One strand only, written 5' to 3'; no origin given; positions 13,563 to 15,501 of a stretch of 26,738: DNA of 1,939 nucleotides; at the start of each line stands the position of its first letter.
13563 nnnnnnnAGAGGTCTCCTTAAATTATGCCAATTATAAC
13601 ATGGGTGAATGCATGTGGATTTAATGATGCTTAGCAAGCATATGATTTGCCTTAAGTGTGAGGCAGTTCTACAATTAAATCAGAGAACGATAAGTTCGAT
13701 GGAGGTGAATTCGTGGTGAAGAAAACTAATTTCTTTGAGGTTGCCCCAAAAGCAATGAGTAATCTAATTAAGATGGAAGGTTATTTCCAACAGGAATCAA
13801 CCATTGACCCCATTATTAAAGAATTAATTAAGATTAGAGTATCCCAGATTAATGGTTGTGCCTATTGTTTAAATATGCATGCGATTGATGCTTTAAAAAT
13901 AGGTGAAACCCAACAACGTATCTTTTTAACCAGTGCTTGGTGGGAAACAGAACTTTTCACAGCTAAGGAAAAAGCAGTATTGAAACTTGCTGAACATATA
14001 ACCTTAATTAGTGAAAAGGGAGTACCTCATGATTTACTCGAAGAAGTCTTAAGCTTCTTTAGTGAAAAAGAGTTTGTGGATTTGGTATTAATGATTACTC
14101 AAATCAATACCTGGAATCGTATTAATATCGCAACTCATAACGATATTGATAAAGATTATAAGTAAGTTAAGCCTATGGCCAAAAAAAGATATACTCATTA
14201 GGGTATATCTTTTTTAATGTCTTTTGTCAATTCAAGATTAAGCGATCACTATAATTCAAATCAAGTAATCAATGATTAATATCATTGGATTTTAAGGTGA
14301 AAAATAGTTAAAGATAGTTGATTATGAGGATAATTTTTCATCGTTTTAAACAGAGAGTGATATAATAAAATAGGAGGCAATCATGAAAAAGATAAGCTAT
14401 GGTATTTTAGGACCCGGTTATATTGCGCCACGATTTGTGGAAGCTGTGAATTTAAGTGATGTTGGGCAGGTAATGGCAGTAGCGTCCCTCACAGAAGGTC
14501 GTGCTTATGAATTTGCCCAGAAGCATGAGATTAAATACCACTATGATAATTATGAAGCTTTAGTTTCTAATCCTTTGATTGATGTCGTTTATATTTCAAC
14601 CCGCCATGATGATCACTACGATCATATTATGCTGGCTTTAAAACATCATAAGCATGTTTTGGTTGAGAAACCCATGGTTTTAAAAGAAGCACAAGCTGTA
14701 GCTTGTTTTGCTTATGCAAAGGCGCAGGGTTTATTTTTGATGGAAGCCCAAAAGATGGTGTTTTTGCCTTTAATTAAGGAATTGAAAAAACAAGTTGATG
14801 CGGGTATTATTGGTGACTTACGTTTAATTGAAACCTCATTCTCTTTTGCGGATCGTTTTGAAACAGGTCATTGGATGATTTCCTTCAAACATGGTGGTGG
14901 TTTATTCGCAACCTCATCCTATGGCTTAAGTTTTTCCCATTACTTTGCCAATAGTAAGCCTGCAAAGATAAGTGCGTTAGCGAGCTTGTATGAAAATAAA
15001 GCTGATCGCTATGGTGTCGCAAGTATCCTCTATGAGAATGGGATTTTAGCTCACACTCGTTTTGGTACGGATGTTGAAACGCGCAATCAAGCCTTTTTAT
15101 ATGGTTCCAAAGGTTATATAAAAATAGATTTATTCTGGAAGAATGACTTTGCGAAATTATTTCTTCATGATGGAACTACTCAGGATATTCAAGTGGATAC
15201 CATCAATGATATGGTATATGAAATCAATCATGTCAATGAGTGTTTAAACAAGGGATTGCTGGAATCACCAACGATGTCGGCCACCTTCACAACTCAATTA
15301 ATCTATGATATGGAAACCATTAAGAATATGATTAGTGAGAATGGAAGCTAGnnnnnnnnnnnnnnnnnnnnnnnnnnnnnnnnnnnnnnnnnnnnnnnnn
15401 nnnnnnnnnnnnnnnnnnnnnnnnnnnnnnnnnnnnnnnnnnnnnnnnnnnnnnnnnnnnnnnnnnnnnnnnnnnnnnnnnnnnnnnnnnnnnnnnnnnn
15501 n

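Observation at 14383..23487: Non-canonical GalNAc/amino-sugar catabolic locus lacking a deacetylase, next to an intact ceramidase-fold amidohydrolase and a Gfo oxidoreductase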

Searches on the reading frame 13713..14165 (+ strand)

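Call 6: search_protein_families(library=pfam, proteins=[window:13713-14165:+])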
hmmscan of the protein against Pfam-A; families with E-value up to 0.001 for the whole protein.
window:13713-14165:+ (150 aa): 1 family
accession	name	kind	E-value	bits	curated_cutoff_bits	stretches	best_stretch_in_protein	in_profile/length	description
PF02627.25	CMD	-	5.8e-18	65.1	23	1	13-94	2-83/84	Carboxymuconolactone decarboxylase family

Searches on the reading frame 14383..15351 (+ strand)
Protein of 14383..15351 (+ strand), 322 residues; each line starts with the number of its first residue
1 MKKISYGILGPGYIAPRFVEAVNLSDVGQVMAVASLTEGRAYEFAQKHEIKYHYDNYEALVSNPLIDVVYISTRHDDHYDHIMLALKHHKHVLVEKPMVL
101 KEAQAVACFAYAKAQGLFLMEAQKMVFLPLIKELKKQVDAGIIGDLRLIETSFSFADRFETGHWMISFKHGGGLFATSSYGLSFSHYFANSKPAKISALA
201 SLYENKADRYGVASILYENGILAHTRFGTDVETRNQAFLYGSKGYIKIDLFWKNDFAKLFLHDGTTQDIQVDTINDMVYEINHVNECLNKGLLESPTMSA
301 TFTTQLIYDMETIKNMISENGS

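Call 4: search_protein_families(library=pfam, proteins=[window:14383-15351:+])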
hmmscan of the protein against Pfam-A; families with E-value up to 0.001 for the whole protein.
window:14383-15351:+ (322 aa): 3 families
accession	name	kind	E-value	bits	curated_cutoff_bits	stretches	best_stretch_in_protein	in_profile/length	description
PF01408.29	GFO_IDH_MocA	-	2.6e-23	83.4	24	1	5-120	2-117/120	Oxidoreductase family, NAD-binding Rossmann fold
PF22725.1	GFO_IDH_MocA_C3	-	1.4e-13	51.3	27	1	132-246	2-123/124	GFO/IDH/MocA C-terminal domain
PF02894.22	GFO_IDH_MocA_C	-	0.00014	22.2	22.9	1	135-307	1-202/218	Oxidoreductase family, C-terminal alpha/beta domain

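Call 5: search_protein_families(library=ncbifam, proteins=[window:14383-15351:+])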
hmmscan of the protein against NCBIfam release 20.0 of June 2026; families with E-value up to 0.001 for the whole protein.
window:14383-15351:+ (322 aa): 8 families
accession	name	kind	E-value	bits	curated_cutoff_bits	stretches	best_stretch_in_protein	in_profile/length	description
NF041392.1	XylDh_Gfo6_Halo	equivalog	1.7e-21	76.4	350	1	6-314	19-336/350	D-xylose 1-dehydrogenase Gfo6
TIGR04380.1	myo_inos_iolG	equivalog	6.5e-18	64.7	355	1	4-201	2-197/330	inositol 2-dehydrogenase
NF040723.1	UDP-GlcNAcDh_Arch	equivalog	1e-14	54.7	450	1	7-291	4-277/302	UDP-N-acetylglucosamine 3-dehydrogenase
NF052479.1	LevoglcsnDh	equivalog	1.7e-12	46.7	650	1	31-147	39-155/386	levoglucosan dehydrogenase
NF007574.0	PRK10206.1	equivalog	2.4e-12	46.6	352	1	47-155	48-155/345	oxidoreductase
NF008607.0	PRK11579.1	subfamily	8.5e-11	41.4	330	1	3-160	4-156/346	oxidoreductase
NF052679.1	InsChiInosDhIolG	equivalog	1.4e-07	30.9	540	1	4-151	3-153/343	bifunctional inositol 2-dehydrogenase/D-chiro-inositol 1-dehydrogenase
NF058563.1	BT_2159_fam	equivalog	0.0001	21.4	650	1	6-150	3-147/350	disaccharide 3-dehydrogenase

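Call 16: search_solved_structures(query=window:14383-15351:+, max_evalue=0.001)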
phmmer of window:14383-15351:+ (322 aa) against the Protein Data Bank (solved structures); distinct sequences matched with E-value up to 0.001: 65 (the best 60 are shown).
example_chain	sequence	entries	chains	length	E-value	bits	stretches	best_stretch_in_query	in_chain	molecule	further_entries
3evn_A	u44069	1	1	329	3.1e-50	174.3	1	2-304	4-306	Oxidoreductase, Gfo/Idh/MocA family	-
3e9m_A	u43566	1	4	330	4.7e-47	163.8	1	2-310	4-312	Oxidoreductase, Gfo/Idh/MocA family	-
2o48_X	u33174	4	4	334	3.5e-35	124.8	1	5-314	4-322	Dimeric dihydrodiol dehydrogenase | Trans-1,2-dihydrobenzene-1,2-diol dehydrogenase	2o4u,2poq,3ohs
4had_A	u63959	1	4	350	2.1e-18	69.7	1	6-249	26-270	Probable oxidoreductase protein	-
5a02_A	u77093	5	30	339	4.8e-18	68.6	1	2-252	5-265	ALDOSE-ALDOSE OXIDOREDUCTASE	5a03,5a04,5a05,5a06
3rbv_A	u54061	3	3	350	1.9e-16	63.3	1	4-246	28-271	Sugar 3-ketoreductase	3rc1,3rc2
3rc7_A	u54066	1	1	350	6.4e-16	61.6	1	4-246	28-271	Sugar 3-ketoreductase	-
3rcb_A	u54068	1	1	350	7e-16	61.5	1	4-246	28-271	Sugar 3-ketoreductase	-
3rc9_A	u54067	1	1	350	1.3e-15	60.5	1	4-246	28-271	Sugar 3-ketoreductase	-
6o15_A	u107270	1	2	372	1.9e-13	53.5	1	4-250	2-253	Uncharacterized oxidoreductase YjhC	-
3e18_A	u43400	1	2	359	5.6e-13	51.9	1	2-230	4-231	oxidoreductase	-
1evj_A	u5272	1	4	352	6.7e-12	48.4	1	44-244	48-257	GLUCOSE-FRUCTOSE OXIDOREDUCTASE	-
1ofg_A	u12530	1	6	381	6.8e-12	48.4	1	42-244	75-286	GLUCOSE-FRUCTOSE OXIDOREDUCTASE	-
1ryd_A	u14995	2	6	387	7.1e-12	48.3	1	42-244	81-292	glucose-fructose oxidoreductase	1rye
1h6a_A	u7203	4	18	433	9.5e-12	47.9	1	42-243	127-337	PRECURSOR FORM OF GLUCOSE-FRUCTOSE OXIDOREDUCTASE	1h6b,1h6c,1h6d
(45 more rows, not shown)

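Call 45: find_homologous_proteins(query=window:14383-15351:+, max_evalue=1e-40)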
Query window:14383-15351:+ (322 aa): 100 proteins with E <= 1e-40 among 2121 candidates.
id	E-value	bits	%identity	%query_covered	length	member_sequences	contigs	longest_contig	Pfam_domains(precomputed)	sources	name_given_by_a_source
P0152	1.2e-213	726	100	100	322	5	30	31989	PF01408.29,PF22725.2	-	-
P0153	5.6e-146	504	71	100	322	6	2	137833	PF01408.29,PF22725.2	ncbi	-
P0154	6.9e-145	500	69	100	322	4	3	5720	PF01408.29,PF22725.2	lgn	-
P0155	7.6e-138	477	67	100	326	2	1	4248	PF01408.29,PF22725.2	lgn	-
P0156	1.1e-137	476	68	100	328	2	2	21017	PF01408.29,PF22725.2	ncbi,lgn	-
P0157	2.2e-134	466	65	99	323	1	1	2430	PF01408.29,PF22725.2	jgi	jgi:predicted dehydrogenase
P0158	3.3e-134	465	66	100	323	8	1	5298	PF01408.29,PF22725.2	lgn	-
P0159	1.2e-133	463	65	99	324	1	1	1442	PF01408.29,PF22725.2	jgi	jgi:predicted dehydrogenase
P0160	4.9e-133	461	64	100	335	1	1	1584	PF01408.29,PF22725.2,PF03447.23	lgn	-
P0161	3.9e-127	442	63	100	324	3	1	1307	PF01408.29,PF22725.2,PF03447.23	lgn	-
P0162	3.8e-114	399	60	99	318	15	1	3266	PF01408.29,PF22725.2,PF02894.23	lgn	-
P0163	3.4e-113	396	58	99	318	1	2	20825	PF01408.29,PF22725.2,PF02894.23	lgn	-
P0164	7.7e-61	224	38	95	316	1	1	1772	PF01408.29,PF22725.2,PF03447.23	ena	-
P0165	1.4e-58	217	37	95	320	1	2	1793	PF01408.29,PF22725.2,PF02894.23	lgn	-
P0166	5.3e-56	208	37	96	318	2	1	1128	PF01408.29,PF22725.2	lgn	-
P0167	4.6e-54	202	35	97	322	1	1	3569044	PF01408.29,PF22725.2,PF02894.23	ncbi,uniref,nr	ncbi:hypothetical protein DOK67_0000480 [Enterococcus sp. DIV0212c]|uniref:Gfo/Idh/MocA family prote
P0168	5.0e-54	202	38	99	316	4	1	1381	PF01408.29,PF22725.2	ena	-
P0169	1.7e-53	200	36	96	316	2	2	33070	PF01408.29,PF22725.2,PF02894.23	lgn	-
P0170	2.6e-53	199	35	97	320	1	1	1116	PF01408.29,PF22725.2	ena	-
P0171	3.2e-53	199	35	96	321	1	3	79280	PF01408.29,PF22725.2,PF02894.23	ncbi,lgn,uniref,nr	ncbi:Gfo/Idh/MocA family protein [Enterococcus quebecensis]|uniref:Oxidoreductase n=1 Tax=Enterococc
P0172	5.3e-53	198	36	98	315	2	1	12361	PF01408.29,PF22725.2,PF02894.23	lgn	-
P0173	1.3e-52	197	36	95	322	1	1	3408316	PF01408.29,PF22725.2,PF02894.23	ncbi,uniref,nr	ncbi:Gfo/Idh/MocA family protein [Candidatus Enterococcus mansonii]|uniref:Gfo/Idh/MocA family oxido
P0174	1.4e-52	197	38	99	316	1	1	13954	PF01408.29,PF22725.2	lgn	-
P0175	2.2e-52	196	36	95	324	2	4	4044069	PF01408.29,PF22725.2,PF02894.23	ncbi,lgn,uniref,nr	ncbi:Gfo/Idh/MocA family protein [Enterococcus termitis]|uniref:Oxidoreductase n=1 Tax=Enterococcus 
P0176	4.9e-52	195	37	99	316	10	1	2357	PF01408.29,PF22725.2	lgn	-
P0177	1.5e-51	193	36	99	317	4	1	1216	PF01408.29,PF22725.2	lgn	-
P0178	2.4e-51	193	35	93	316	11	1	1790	PF01408.29,PF22725.2,PF03447.23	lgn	-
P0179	4.1e-50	189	34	97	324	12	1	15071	PF01408.29,PF22725.2,PF02894.23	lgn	-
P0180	5.4e-50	188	36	96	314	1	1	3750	PF01408.29,PF22725.2,PF02894.23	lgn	-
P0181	9.3e-50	188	35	98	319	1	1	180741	PF01408.29,PF22725.2,PF02894.23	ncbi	ncbi:Gfo/Idh/MocA family protein [Enterococcus sp. LJL98]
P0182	2.0e-49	186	36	97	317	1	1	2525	PF01408.29,PF22725.2,PF02894.23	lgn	-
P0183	2.9e-49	186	35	97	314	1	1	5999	PF01408.29,PF22725.2,PF02894.23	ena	-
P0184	6.2e-49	185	35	96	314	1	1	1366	PF01408.29,PF22725.2,PF02894.23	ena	-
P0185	7.6e-49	185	36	94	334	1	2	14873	PF01408.29,PF22725.2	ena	-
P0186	1.3e-48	184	36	97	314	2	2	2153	PF01408.29,PF22725.2,PF02894.23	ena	-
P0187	1.5e-48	184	35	98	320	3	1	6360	PF01408.29,PF22725.2,PF02894.23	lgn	-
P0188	1.5e-48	184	36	97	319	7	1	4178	PF01408.29,PF22725.2,PF02894.23,PF03447.23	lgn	-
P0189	1.7e-48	183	34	97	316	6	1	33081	PF01408.29,PF22725.2,PF02894.23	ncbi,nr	ncbi:MAG: Gfo/Idh/MocA family oxidoreductase [Oscillospiraceae bacterium]|nr:Gfo/Idh/MocA family oxi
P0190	9.5e-48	181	34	98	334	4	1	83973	PF01408.29,PF22725.2,PF02894.23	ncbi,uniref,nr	ncbi:Gfo/Idh/MocA family oxidoreductase [uncultured Paraglaciecola sp.]|uniref:Gfo/Idh/MocA family p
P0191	1.9e-47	180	35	96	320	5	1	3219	PF01408.29,PF22725.2,PF02894.23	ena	-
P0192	1.9e-47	180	34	97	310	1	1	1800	PF01408.29,PF22725.2,PF02894.23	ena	-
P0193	1.9e-47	180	34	97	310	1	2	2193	PF01408.29,PF22725.2,PF02894.23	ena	-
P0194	2.1e-47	180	35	96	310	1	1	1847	PF01408.29,PF22725.2,PF02894.23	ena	-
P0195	2.2e-47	180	34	97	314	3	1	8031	PF01408.29,PF22725.2,PF02894.23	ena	-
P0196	3.3e-47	179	36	96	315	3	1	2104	PF01408.29,PF22725.2,PF02894.23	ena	-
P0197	4.3e-47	179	34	97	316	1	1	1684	PF01408.29,PF22725.2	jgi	-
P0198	5.0e-47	179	34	97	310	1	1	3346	PF01408.29,PF22725.2,PF02894.23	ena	-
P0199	5.8e-47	178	35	96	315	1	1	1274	PF01408.29,PF22725.2,PF02894.23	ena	-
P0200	6.5e-47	178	35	97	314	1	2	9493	PF01408.29,PF22725.2,PF02894.23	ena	-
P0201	9.8e-47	178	34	96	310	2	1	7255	PF01408.29,PF22725.2,PF02894.23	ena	-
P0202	1.6e-46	177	34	97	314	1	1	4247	PF01408.29,PF22725.2,PF02894.23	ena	-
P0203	4.6e-46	175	35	97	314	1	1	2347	PF01408.29,PF22725.2,PF02894.23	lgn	-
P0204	6.2e-46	175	35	97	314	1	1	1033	PF01408.29,PF22725.2,PF02894.23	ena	-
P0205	7.9e-46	175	35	97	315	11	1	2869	PF01408.29,PF22725.2,PF02894.23,PF03807.24,PF03447.23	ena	-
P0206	8.5e-46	175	35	97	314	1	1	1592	PF01408.29,PF22725.2,PF02894.23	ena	-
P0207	8.5e-46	175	35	97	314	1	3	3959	PF01408.29,PF22725.2,PF02894.23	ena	-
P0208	8.5e-46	175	35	97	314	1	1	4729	PF01408.29,PF22725.2,PF02894.23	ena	-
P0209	8.7e-46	175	35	97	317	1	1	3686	PF01408.29,PF22725.2,PF02894.23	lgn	-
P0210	1.1e-45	174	33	97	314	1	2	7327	PF01408.29,PF22725.2,PF02894.23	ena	-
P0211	1.1e-45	174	35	96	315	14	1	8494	PF01408.29,PF22725.2,PF02894.23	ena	-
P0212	1.9e-45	173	35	97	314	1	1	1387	PF01408.29,PF22725.2,PF02894.23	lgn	-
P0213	2.0e-45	173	34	98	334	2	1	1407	PF01408.29,PF22725.2,PF03447.23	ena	-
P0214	5.8e-45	172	35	97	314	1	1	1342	PF01408.29,PF22725.2,PF02894.23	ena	-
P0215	6.3e-45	172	34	96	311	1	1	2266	PF01408.29,PF22725.2,PF02894.23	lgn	-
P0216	6.7e-45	172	35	96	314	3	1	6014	PF01408.29,PF22725.2,PF02894.23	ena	-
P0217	7.6e-45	171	34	97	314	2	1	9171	PF01408.29,PF22725.2,PF02894.23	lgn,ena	-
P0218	1.2e-44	171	34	98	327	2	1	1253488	PF01408.29,PF22725.2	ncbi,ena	-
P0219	1.3e-44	171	35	98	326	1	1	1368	PF01408.29,PF22725.2,PF02894.23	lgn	-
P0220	1.5e-44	170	34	96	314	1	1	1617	PF01408.29,PF22725.2,PF02894.23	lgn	-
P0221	1.8e-44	170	34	98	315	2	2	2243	PF01408.29,PF22725.2,PF02894.23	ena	-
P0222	3.7e-44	169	35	98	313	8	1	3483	PF01408.29,PF22725.2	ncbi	ncbi:MAG: Gfo/Idh/MocA family oxidoreductase [Longicatena sp.]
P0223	3.9e-44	169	33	96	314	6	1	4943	PF01408.29,PF22725.2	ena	-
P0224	4.4e-44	169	33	96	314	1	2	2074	PF01408.29,PF22725.2,PF02894.23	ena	-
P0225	4.9e-44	169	33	96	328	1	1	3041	PF01408.29,PF22725.2,PF02894.23,PF03447.23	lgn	-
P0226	7.7e-44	168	36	98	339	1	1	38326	PF01408.29,PF22725.2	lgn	-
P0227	7.9e-44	168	34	97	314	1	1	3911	PF01408.29,PF22725.2,PF02894.23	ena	-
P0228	1.1e-43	168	33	97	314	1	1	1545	PF01408.29,PF22725.2,PF02894.23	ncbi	-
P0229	1.2e-43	168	34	98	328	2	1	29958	PF01408.29,PF22725.2,PF02894.23,PF03807.24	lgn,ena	-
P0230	1.5e-43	167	33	97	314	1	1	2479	PF01408.29,PF22725.2,PF02894.23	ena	-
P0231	1.5e-43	167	34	97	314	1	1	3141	PF01408.29,PF22725.2,PF02894.23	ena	-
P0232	1.8e-43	167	30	98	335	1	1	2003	PF01408.29,PF22725.2,PF02894.23,PF03807.24,PF03447.23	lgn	-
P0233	1.8e-43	167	33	97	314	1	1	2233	PF01408.29,PF22725.2,PF02894.23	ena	-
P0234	1.8e-43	167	33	97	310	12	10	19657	PF01408.29,PF22725.2,PF02894.23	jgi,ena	-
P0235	2.7e-43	166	32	97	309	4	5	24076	PF01408.29,PF22725.2,PF02894.23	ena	-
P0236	2.9e-43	166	34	97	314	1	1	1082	PF01408.29,PF22725.2,PF02894.23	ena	-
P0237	3.6e-43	166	34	97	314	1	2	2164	PF01408.29,PF22725.2,PF02894.23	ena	-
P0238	4.7e-43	166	32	99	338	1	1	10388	PF01408.29,PF22725.2,PF02894.23,PF03447.23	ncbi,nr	ncbi:MAG: Gfo/Idh/MocA family oxidoreductase [Xanthomonadales bacterium]|nr:Gfo/Idh/MocA family oxid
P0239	7.2e-43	165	33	97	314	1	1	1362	PF01408.29,PF22725.2,PF02894.23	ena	-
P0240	7.2e-43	165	33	97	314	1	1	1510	PF01408.29,PF22725.2,PF02894.23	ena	-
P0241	8.5e-43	165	33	97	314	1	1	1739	PF01408.29,PF22725.2,PF02894.23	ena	-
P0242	8.9e-43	165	33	97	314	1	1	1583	PF01408.29,PF22725.2,PF02894.23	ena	-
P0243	8.9e-43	165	33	97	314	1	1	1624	PF01408.29,PF22725.2,PF02894.23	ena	-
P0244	1.4e-42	164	33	96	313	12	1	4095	PF01408.29,PF22725.2,PF02894.23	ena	-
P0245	1.9e-42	164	33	97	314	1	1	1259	PF01408.29,PF22725.2,PF02894.23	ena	-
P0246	1.9e-42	164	33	97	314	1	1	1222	PF01408.29,PF22725.2,PF02894.23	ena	-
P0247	6.9e-42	162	33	97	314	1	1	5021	PF01408.29,PF22725.2,PF02894.23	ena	-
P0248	9.4e-42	161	33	97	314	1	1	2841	PF01408.29,PF22725.2,PF02894.23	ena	-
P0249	2.0e-41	160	32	97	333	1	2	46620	PF01408.29,PF22725.2,PF02894.23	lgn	-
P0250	2.8e-41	160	33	100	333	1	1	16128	PF01408.29,PF22725.2,PF02894.23,PF03807.24,PF03447.23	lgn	-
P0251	4.3e-41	159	35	91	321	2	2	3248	PF01408.29,PF22725.2,PF02894.23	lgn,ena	-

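Call 46: find_encoding_contigs(protein=P0156, flank=10000, max_places=2)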
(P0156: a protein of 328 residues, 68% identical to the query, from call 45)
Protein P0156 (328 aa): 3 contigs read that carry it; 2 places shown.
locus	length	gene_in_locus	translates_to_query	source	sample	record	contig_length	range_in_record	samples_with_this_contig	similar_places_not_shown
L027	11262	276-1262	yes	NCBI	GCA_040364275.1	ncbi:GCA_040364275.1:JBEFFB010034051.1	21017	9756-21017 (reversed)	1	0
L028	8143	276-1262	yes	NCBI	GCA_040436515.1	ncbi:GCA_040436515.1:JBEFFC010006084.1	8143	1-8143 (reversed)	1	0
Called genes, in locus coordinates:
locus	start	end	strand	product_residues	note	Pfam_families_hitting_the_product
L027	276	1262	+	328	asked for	PF01408:GFO_IDH_MocA, PF22725:GFO_IDH_MocA_C3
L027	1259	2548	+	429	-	PF04734:Ceramidase_alk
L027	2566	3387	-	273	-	PF03613:EIID-AGA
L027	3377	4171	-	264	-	PF03609:EII-Sor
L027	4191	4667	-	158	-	PF03830:PTSIIB_sorb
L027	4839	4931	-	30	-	-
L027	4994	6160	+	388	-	PF00165:HTH_AraC (weak), PF12833:HTH_18, PF00165:HTH_AraC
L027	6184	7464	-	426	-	PF08013:GatZ_KbaZ-like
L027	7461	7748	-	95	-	PF02699:YajC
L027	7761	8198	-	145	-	PF03610:EIIA-man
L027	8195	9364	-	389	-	PF01380:SIS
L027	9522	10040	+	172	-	-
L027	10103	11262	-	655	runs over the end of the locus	PF23034:DUF7035 (weak)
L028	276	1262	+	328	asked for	PF01408:GFO_IDH_MocA, PF22725:GFO_IDH_MocA_C3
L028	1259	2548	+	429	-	PF04734:Ceramidase_alk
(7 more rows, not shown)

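Call 47: find_encoding_contigs(protein=P0171, flank=8000, max_places=1)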
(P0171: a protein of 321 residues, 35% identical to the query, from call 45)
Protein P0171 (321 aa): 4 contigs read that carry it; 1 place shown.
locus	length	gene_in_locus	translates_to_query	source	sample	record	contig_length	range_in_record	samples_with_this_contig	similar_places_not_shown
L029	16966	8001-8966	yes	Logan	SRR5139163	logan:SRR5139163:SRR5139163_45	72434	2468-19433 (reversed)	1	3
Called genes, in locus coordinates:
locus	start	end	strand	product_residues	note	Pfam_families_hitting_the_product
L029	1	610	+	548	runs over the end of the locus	PF00496:SBP_bac_5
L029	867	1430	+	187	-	-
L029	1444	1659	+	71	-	PF10031:DUF2273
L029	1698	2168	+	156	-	PF03780:Asp23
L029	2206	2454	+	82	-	PF04226:Transgly_assoc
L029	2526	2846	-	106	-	PF06124:DUF960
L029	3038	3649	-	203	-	PF01386:Ribosomal_L25p, PF14693:Ribosomal_TL5_C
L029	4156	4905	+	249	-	PF01479:S4, PF00849:PseudoU_synth_2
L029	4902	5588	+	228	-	PF00702:Hydrolase, PF13419:HAD_2, PF13242:Hydrolase_like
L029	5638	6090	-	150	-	PF00583:Acetyltransf_1, PF13673:Acetyltransf_10, PF13508:Acetyltransf_7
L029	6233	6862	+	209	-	PF00485:PRK, PF13238:AAA_18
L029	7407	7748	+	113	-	PF02452:PemK_toxin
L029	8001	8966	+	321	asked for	PF01408:GFO_IDH_MocA, PF22725:GFO_IDH_MocA_C3, PF02894:GFO_IDH_MocA_C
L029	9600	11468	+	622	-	PF08220:HTH_DeoR (faint), PF08279:HTH_11 (weak), PF08280:HTH_Mga (weak), PF21476:PF0610-like_N (faint), PF05043:Mga (weak), PF08279:HTH_11 (weak), PF00874:PRD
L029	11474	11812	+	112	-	PF00874:PRD (weak)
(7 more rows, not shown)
